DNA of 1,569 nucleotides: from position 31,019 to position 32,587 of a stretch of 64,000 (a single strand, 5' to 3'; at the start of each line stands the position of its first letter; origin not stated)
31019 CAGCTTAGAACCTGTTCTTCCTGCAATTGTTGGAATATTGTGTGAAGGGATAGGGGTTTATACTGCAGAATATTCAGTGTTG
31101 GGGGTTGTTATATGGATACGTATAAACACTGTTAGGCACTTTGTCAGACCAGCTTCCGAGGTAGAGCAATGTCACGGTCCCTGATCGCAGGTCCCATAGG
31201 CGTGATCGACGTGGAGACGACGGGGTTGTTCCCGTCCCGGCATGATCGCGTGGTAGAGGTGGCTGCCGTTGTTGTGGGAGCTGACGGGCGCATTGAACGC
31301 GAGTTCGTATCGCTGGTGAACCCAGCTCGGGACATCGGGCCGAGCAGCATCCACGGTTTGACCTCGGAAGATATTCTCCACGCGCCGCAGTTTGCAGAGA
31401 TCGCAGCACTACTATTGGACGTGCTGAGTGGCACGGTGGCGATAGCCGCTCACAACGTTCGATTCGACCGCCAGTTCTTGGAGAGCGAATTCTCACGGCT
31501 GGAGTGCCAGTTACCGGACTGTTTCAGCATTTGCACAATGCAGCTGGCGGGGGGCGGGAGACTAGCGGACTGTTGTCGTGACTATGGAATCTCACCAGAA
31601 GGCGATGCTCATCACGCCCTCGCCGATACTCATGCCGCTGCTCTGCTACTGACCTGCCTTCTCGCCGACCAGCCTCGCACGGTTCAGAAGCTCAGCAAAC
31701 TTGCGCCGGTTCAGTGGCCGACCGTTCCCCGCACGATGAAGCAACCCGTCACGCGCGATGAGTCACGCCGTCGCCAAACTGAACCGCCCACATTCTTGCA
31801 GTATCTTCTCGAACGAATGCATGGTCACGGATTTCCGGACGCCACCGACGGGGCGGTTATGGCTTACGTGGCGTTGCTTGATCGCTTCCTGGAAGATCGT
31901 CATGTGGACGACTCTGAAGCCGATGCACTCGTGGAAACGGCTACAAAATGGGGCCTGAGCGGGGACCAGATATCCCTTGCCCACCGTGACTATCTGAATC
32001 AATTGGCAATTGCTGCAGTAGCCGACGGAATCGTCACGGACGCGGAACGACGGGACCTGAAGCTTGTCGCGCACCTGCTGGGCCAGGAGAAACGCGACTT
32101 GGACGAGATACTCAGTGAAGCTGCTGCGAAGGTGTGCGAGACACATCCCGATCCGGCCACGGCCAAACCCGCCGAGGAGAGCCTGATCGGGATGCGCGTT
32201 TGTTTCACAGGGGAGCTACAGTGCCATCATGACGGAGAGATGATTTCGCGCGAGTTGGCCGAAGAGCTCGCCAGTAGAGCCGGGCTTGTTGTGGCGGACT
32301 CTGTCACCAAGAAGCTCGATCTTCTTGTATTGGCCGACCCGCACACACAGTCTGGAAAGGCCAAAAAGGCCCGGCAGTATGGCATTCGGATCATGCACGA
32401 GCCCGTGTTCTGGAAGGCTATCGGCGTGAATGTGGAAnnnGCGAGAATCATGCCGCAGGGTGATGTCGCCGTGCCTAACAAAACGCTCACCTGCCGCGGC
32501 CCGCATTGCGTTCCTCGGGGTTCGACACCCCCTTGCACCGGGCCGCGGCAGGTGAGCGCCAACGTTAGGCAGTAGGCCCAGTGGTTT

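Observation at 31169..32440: Cassette-borne DEDDh exonuclease fused to TerB-like and BRCT domains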

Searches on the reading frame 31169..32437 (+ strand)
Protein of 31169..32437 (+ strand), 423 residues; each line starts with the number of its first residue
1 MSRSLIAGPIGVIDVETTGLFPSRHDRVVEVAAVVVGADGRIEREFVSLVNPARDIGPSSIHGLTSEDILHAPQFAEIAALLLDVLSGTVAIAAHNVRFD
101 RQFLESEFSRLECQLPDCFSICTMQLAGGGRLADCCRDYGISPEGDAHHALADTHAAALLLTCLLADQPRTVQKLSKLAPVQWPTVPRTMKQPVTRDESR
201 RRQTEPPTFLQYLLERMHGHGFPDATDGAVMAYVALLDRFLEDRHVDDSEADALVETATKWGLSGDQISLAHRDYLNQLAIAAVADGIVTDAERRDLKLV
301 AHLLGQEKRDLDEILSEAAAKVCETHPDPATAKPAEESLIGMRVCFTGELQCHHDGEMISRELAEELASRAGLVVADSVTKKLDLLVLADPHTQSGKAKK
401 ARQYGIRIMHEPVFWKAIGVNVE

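Call 3: search_protein_families(library=pfam, proteins=[window:31169-32437:+], max_evalue=1)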
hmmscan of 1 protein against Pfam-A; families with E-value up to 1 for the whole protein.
window:31169-32437:+ (423 aa): 7 families
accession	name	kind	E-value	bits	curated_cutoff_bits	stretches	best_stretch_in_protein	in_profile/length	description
PF00929.31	RNase_T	-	2.9e-19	70.6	24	1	12-160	2-163/164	Exonuclease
PF00533.33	BRCT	-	1.6e-05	25.5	21.3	1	357-411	17-71/78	BRCA1 C Terminus (BRCT) domain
PF16473.11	Rv2179c-like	-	0.00043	20.5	27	1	13-159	5-171/177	3'-5' exoribonuclease Rv2179c-like domain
PF05099.18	TerB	-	0.0037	18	24.4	1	275-313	77-115/118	Tellurite resistance protein TerB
PF12738.14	PTCB-BRCT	-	0.029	14.8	22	1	357-409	11-59/63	twin BRCT domain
PF00382.24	TFIIB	-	0.049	14.1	23.6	1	155-191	51-87/92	Transcription factor TFIIB repeat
PF19495.4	DUF6030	-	0.27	11.2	26.7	1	156-212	7-65/254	Family of unknown function (DUF6030)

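Call 4: search_protein_families(library=ncbifam, proteins=[window:31169-32437:+], max_evalue=0.1)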
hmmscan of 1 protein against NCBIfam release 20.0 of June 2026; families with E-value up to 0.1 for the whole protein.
window:31169-32437:+ (423 aa): 35 families (the best 25 are shown)
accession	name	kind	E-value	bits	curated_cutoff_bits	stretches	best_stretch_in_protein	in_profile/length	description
NF004719.0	PRK06063.1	equivalog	3e-49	167.7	389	2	11-200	19-208/331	DEDDh family exonuclease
NF005981.0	PRK08074.1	equivalog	5.8e-24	84.1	789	1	12-191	7-196/931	ATP-dependent DNA helicase DinG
NF005906.0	PRK07883.1-4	equivalog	9e-22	77.1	495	1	10-187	8-192/563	DEDD exonuclease domain-containing protein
TIGR01406.1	dnaQ_proteo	equivalog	3.5e-21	75.9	222.7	1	12-172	4-176/231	DNA polymerase III subunit epsilon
TIGR01407.1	dinG_rel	hypoth_equivalog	8.8e-21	73.9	547.7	1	12-165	4-162/889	putative DnaQ family exonuclease/DinG family helicase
NF005905.0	PRK07883.1-3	equivalog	1.9e-20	73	508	1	12-127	28-142/581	DEDD exonuclease domain-containing protein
NF005907.0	PRK07883.1-5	equivalog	1e-18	67.1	454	1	12-128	32-147/584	DEDD exonuclease domain-containing protein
NF005836.0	PRK07740.1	equivalog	1.4e-18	67.2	261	1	10-165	61-223/244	hypothetical protein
NF004316.1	PRK05711.1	equivalog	1.1e-17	64.4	196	1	12-123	5-117/234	DNA polymerase III subunit epsilon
NF005289.0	PRK06807.1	equivalog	1.8e-16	60.3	335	1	12-127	12-126/313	3'-5' exonuclease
NF004112.0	PRK05601.1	equivalog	3.1e-16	59.3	550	1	7-110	71-172/407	DNA polymerase III subunit epsilon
NF001688.0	PRK00448.1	equivalog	5.1e-16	57.4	873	1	12-167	427-587/1445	PolC-type DNA polymerase III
TIGR00573.1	dnaq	subfamily_domain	1.5e-15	57.3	71.5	1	12-124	11-122/217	exonuclease, DNA polymerase III, epsilon subunit family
TIGR01405.1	polC_Gram_pos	equivalog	2.2e-14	52.2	1043.45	1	12-167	193-353/1211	DNA polymerase III subunit alpha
NF006316.0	PRK08517.1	equivalog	2.3e-14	53.4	247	1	12-178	74-243/270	3'-5' exonuclease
TIGR00575.1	dnlj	equivalog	5.7e-09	34.9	444.45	1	313-412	557-650/652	NAD-dependent DNA ligase LigA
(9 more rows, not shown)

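Call 10: find_homologous_proteins(query=window:31169-32437:+)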
Query window:31169-32437:+ (423 aa): 1286 proteins with E <= 0.001 among 8000 candidates; the best 120 are listed.
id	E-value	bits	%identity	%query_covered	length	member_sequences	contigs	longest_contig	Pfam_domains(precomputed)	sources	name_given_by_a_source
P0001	5.9e-253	857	93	100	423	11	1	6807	PF00929.32,PF00533.34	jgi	-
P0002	7.4e-243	824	88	100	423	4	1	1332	PF00929.32,PF00533.34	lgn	-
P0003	1.8e-240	816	88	100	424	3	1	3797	PF00929.32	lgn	-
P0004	6.8e-240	814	88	100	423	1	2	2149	PF00929.32,PF16473.12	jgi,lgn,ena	-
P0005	1.9e-238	809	87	100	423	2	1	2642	PF00929.32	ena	-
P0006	3.1e-236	802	87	100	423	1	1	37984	PF00929.32,PF00533.34,PF16473.12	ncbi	-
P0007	6.1e-235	798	88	99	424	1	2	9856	PF00929.32,PF00533.34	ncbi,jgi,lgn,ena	-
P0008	3.7e-233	792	86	100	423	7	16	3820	PF00929.32,PF16473.12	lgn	-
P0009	5.4e-232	788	86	100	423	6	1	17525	PF00929.32,PF00533.34,PF16473.12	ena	-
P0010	3.0e-230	782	85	100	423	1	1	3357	PF00929.32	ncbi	-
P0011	2.2e-226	770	83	100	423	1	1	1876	PF00929.32,PF16473.12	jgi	-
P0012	1.4e-225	767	82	100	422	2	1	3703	PF00929.32,PF00533.34,PF16473.12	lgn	-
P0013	5.5e-225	765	84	100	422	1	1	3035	PF00929.32,PF00533.34,PF16473.12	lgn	-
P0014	3.9e-223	759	82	100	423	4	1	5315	PF00929.32,PF16473.12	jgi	jgi:DNA polymerase-3 subunit epsilon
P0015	2.2e-222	756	82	100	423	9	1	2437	PF00929.32,PF00533.34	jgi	-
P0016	3.1e-222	756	82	100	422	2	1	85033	PF00929.32,PF00533.34,PF16473.12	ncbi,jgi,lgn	-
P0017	7.3e-222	755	80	100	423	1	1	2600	PF00929.32,PF00533.34,PF16473.12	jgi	-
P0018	4.5e-220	749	80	100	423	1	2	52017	PF00929.32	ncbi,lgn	-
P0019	6.2e-220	748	81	100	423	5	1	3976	PF00929.32,PF00533.34,PF16473.12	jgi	jgi:DNA polymerase-3 subunit epsilon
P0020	1.2e-219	747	81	100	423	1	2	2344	PF00929.32,PF00533.34,PF16473.12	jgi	-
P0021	4.0e-219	746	80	100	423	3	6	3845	PF00929.32,PF16473.12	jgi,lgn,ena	-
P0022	2.0e-218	743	82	99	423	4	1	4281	PF00929.32,PF00533.34,PF16473.12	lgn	-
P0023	4.5e-218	742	79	100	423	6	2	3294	PF00929.32,PF16473.12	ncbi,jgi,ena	-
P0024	4.6e-218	742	81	98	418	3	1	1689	PF00929.32,PF00533.34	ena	-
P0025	7.6e-218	741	82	100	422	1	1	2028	PF00929.32,PF00533.34,PF16473.12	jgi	jgi:DNA polymerase-3 subunit epsilon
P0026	8.8e-217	738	80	100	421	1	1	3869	PF00929.32,PF00533.34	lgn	-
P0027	1.1e-216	738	80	100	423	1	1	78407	PF00929.32,PF16473.12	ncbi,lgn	ncbi:MAG: exonuclease domain-containing protein [Dongiaceae bacterium]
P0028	4.4e-216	736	80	100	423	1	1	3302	PF00929.32,PF00533.34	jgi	jgi:DNA polymerase-3 subunit epsilon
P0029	1.9e-215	734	79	100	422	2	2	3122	PF00929.32,PF00533.34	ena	-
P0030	3.9e-215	733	82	100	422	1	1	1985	PF00929.32,PF00533.34,PF16473.12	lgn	-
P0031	4.5e-215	732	80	100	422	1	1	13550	PF00929.32,PF00533.34,PF16473.12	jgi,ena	-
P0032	5.3e-215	732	81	100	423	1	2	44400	PF00929.32,PF16473.12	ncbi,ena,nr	ncbi:MAG: 3'-5' exoribonuclease [Chloroflexi bacterium]|nr:3'-5' exoribonuclease [Chloroflexota bact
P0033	1.4e-214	731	79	100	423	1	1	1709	PF00929.32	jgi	-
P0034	2.8e-214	730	78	100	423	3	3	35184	PF00929.32,PF16473.12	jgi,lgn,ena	jgi:DNA polymerase-3 subunit epsilon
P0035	5.0e-214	729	79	98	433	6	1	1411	PF05099.19,PF00929.32,PF00533.34,PF16473.12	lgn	-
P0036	2.6e-213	727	78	100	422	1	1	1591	PF00929.32,PF00533.34,PF16473.12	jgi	jgi:DNA polymerase III epsilon subunit-like protein/uncharacterized membrane protein YebE (DUF533 fa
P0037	4.0e-212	723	78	100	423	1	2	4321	PF00929.32,PF00533.34,PF16473.12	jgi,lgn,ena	-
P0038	7.2e-212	722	77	100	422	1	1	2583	PF00929.32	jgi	jgi:DNA polymerase-3 subunit epsilon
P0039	8.4e-212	722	77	100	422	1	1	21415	PF00929.32,PF00533.34,PF16473.12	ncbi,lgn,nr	ncbi:MAG: hypothetical protein EPO29_01205 [Betaproteobacteria bacterium]|nr:MAG: hypothetical prote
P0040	7.1e-211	719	79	100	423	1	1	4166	PF00929.32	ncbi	-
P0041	1.1e-210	718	78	100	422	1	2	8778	PF00929.32,PF00533.34,PF16473.12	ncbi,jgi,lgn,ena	-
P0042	2.4e-210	717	77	100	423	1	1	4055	PF00929.32,PF00533.34,PF16473.12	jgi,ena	-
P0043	5.4e-210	716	77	100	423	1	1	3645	PF00929.32,PF00533.34,PF16473.12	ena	-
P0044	5.7e-210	716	78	100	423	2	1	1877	PF00929.32,PF16473.12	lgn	-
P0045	9.1e-210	715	79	98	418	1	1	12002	PF00929.32,PF00533.34,PF16473.12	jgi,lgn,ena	-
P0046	1.2e-209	714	76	100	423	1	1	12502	PF00929.32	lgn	-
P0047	2.2e-209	714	78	100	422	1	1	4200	PF00929.32,PF00533.34,PF16473.12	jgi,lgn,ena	-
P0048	1.5e-208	711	77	100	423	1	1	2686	PF00929.32,PF00533.34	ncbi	-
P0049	1.3e-207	708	76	100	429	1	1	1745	PF00929.32,PF00533.34,PF16473.12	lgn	-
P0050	2.1e-206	704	75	100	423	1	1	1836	PF00929.32,PF16473.12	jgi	jgi:DNA polymerase-3 subunit epsilon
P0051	8.4e-206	702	77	100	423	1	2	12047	PF00929.32,PF00533.34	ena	-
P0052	4.3e-205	699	74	100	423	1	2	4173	PF00929.32,PF00533.34,PF16473.12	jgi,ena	-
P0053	5.3e-205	699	75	100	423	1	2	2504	PF00929.32,PF00533.34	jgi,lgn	jgi:DNA polymerase-3 subunit epsilon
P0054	6.1e-205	699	74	100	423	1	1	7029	PF00929.32,PF00533.34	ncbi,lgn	-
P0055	1.1e-204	698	76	100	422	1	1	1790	PF00929.32,PF16473.12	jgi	jgi:DNA polymerase-3 subunit epsilon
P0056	1.2e-204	698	77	100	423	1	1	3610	PF00929.32,PF00533.34,PF16473.12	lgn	-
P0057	1.5e-204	698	76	100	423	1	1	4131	PF00929.32,PF16473.12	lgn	-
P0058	1.8e-204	697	76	100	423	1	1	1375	PF00929.32,PF00533.34,PF16473.12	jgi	jgi:DNA polymerase-3 subunit epsilon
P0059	2.2e-204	697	77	97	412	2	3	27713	PF00929.32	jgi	-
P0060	7.0e-204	696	73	100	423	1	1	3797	PF00929.32,PF00533.34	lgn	-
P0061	1.1e-203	695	73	100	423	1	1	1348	PF00929.32,PF00533.34,PF16473.12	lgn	-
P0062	1.7e-203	694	73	100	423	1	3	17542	PF00929.32,PF00533.34,PF16473.12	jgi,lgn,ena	-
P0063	2.2e-203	694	76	99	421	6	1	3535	PF00929.32,PF16473.12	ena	-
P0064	2.3e-203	694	77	97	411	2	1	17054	PF00929.32,PF16473.12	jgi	jgi:DNA polymerase-3 subunit epsilon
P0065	1.1e-202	692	75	100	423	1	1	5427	PF00929.32,PF00533.34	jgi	jgi:DNA polymerase III epsilon subunit-like protein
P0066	1.7e-202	691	74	100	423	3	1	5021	PF00929.32,PF00533.34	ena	-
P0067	2.6e-202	690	72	100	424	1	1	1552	PF00929.32,PF00533.34,PF16473.12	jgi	jgi:DNA polymerase-3 subunit epsilon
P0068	5.2e-202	689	76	100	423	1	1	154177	PF00929.32,PF00533.34,PF16473.12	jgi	jgi:DNA polymerase-3 subunit epsilon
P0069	8.5e-202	689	74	100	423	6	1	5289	PF00929.32,PF00533.34,PF16473.12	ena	-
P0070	1.2e-201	688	74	100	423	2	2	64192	PF00929.32,PF00533.34,PF16473.12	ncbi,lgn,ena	-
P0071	4.0e-201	686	74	100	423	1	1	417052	PF00929.32,PF00533.34,PF16473.12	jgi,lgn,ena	-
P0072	5.4e-201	686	73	100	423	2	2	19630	PF00929.32,PF00533.34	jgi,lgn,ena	-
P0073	1.6e-200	684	74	98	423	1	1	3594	PF00929.32,PF00533.34,PF16473.12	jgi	jgi:DNA polymerase-3 subunit epsilon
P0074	2.3e-200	684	73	100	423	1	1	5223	PF00929.32,PF00533.34,PF16473.12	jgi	jgi:DNA polymerase-3 subunit epsilon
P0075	1.6e-199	681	75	100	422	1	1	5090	PF00929.32,PF00533.34,PF16473.12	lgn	-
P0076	1.8e-199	681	73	100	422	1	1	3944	PF00929.32,PF00533.34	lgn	-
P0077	1.2e-198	678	75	98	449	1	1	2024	PF00929.32,PF00533.34,PF16473.12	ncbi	-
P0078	1.2e-198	678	72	100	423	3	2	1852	PF00929.32,PF00533.34,PF16473.12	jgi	-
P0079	1.5e-198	678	72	100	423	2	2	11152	PF00929.32,PF16473.12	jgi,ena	-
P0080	3.7e-198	677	75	100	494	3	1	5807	PF00929.32,PF00533.34,PF16473.12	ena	-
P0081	4.8e-198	676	72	99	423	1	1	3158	PF00929.32,PF00533.34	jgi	jgi:DNA polymerase-3 subunit epsilon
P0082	5.1e-198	676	73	100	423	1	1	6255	PF00929.32,PF00533.34,PF16473.12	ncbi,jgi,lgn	-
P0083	5.3e-198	676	73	100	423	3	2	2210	PF00929.32,PF00533.34,PF16473.12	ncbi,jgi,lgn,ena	-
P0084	2.0e-197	674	71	100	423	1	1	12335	PF00929.32,PF00533.34,PF16473.12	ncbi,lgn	-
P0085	3.9e-197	673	71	99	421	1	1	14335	PF00929.32,PF00533.34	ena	-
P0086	6.4e-197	673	74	98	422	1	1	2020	PF00929.32,PF00533.34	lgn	-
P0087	6.5e-197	673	73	100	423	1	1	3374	PF00929.32,PF00533.34,PF16473.12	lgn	-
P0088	7.8e-196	669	73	98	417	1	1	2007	PF00929.32,PF00533.34,PF16473.12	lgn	-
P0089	3.3e-195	667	72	100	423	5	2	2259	PF00929.32,PF16473.12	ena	-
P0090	6.5e-195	666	72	99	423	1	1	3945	PF00929.32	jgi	jgi:DNA polymerase-3 subunit epsilon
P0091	2.3e-194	664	72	100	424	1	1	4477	PF00929.32,PF00533.34,PF16473.12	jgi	jgi:DNA polymerase III subunit epsilon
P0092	4.0e-194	663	71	100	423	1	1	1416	PF00929.32,PF00533.34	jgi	jgi:DNA polymerase-3 subunit epsilon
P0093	4.9e-194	663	73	99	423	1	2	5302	PF00929.32,PF00533.34,PF16473.12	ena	-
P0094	1.4e-193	662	72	99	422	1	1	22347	PF00929.32,PF00533.34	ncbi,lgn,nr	ncbi:MAG: hypothetical protein JW955_13820 [Sedimentisphaerales bacterium]|nr:hypothetical protein [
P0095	3.9e-193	660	70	100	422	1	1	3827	PF00929.32,PF00533.34,PF16473.12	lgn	-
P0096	1.1e-192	659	70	100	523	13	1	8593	PF00929.32,PF16473.12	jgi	jgi:DNA polymerase III subunit epsilon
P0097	4.1e-192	657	72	99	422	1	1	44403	PF00929.32,PF00533.34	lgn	-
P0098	1.4e-191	655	71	98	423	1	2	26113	PF00929.32,PF00533.34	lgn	-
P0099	1.8e-191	655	70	100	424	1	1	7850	PF00929.32,PF00533.34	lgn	-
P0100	3.2e-191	654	71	100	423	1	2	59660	PF00929.32,PF00533.34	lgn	-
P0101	1.2e-190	652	70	100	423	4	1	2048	PF00929.32,PF00533.34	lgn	-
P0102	1.3e-190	652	71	99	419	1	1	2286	PF00929.32,PF00533.34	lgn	-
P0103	1.7e-190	651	71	100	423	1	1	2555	PF00929.32,PF00533.34,PF16473.12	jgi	jgi:DNA polymerase III subunit epsilon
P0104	4.1e-190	650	71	98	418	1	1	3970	PF00929.32,PF00533.34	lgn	-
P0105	6.8e-189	646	71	100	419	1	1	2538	PF00929.32,PF00533.34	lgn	-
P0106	2.8e-188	644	70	100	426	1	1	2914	PF00929.32,PF00533.34,PF16473.12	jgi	-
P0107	3.4e-188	644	71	100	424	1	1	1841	PF00929.32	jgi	-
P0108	1.3e-187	642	70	98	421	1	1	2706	PF00929.32,PF00533.34,PF16473.12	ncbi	-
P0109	3.0e-187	641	71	97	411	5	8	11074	PF00929.32,PF00533.34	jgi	jgi:DNA polymerase-3 subunit epsilon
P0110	1.0e-186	639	69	100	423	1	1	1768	PF00929.32,PF00533.34,PF16473.12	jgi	jgi:DNA polymerase-3 subunit epsilon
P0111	1.3e-186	639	82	84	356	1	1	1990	PF00929.32,PF16473.12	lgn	-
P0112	1.7e-186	638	68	100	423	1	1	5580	PF00929.32,PF00533.34,PF16473.12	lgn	-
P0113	6.9e-186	636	71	100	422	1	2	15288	PF00929.32,PF00533.34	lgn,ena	-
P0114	7.2e-186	636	69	100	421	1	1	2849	PF00929.32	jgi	jgi:DNA polymerase III subunit epsilon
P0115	1.3e-185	635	70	98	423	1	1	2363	PF00929.32,PF16473.12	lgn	-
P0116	2.6e-185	634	69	100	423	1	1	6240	PF00929.32,PF00533.34,PF16473.12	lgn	-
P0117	1.5e-184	632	69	99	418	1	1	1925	PF00929.32,PF00533.34,PF16473.12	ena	-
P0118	5.1e-184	630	68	100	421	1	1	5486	PF00929.32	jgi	jgi:DNA polymerase III subunit epsilon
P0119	1.8e-183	628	68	98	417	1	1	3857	PF00929.32,PF16473.12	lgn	-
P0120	3.5e-183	627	67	100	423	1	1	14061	PF00929.32,PF00533.34,PF16473.12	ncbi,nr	ncbi:MAG: exonuclease domain-containing protein [Thermoanaerobaculia bacterium]|nr:exonuclease domai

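Call 12: find_encoding_contigs(protein=P0071, flank=6000, max_places=2)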
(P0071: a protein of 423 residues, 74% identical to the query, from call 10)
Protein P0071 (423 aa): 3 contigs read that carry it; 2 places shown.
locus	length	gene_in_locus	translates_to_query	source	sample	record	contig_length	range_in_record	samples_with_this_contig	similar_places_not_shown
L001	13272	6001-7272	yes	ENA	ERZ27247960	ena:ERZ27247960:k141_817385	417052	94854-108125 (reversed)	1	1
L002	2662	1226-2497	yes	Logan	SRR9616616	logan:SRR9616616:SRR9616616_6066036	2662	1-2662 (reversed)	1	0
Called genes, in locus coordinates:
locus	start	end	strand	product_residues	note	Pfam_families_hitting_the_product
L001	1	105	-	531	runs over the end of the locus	PF00070:Pyr_redox (faint), PF00890:FAD_binding_2 (faint), PF01266:DAO (weak), PF01593:Amino_oxidase, PF01946:Thi4 (faint), PF03486:HI0933_like (faint), PF12831:FAD_oxidored, PF13450:NAD_binding_8, +1 more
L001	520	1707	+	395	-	PF02012:BNR (faint), PF15902:Sortilin-Vps10 (weak)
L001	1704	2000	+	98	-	-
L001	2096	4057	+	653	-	PF02129:Peptidase_S15, PF08530:PepX_C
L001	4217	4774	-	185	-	-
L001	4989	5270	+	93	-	PF14076:DUF4258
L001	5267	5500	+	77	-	-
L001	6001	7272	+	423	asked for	PF00929:RNase_T, PF16473:Rv2179c-like (faint), PF00533:BRCT (faint)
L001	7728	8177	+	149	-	-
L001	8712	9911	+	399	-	PF01571:GCV_T, PF08669:GCV_T_C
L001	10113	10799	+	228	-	-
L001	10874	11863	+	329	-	PF00092:VWA, PF13519:VWA_2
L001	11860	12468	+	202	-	PF04203:Sortase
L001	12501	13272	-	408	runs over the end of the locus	PF03576:Peptidase_S58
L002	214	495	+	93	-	PF14076:DUF4258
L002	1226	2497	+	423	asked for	PF00929:RNase_T, PF16473:Rv2179c-like (faint), PF00533:BRCT (faint)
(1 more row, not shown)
